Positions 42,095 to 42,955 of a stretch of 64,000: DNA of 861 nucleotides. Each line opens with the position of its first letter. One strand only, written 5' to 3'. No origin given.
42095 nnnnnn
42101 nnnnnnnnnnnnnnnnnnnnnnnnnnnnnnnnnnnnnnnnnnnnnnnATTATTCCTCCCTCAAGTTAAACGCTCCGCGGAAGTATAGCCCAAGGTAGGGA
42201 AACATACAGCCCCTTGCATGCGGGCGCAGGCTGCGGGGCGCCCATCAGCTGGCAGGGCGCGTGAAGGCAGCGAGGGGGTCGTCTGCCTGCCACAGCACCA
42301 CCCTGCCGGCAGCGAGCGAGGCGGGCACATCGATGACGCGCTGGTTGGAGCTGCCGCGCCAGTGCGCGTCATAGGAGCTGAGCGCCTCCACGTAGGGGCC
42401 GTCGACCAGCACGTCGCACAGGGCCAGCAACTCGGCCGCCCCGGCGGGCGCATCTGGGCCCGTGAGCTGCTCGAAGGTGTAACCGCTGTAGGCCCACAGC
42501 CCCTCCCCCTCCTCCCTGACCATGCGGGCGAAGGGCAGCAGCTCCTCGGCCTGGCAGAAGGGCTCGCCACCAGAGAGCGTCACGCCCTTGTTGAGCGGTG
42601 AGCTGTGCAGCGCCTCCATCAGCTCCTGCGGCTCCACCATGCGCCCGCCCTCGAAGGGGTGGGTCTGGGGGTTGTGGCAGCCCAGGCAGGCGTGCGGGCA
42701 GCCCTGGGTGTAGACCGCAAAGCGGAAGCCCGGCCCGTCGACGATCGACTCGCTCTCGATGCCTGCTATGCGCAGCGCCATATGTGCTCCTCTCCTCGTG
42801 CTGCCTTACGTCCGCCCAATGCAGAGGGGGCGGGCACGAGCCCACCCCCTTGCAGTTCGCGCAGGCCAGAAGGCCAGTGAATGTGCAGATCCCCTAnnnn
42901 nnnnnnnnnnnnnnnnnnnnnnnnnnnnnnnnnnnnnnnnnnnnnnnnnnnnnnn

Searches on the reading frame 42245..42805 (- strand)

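Call 41: search_protein_families(library=pfam, proteins=[window:42245-42805:-], max_evalue=0.00001)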
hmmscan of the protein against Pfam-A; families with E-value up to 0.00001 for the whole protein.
window:42245-42805:- (186 aa): 2 families
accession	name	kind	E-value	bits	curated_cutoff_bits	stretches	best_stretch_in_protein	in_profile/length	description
PF13353.11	Fer4_12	-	5.3e-37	127.6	22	1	22-158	1-137/137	4Fe-4S single cluster domain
PF04055.27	Radical_SAM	-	1.3e-07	32.3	29.5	1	32-129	3-99/166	Radical SAM superfamily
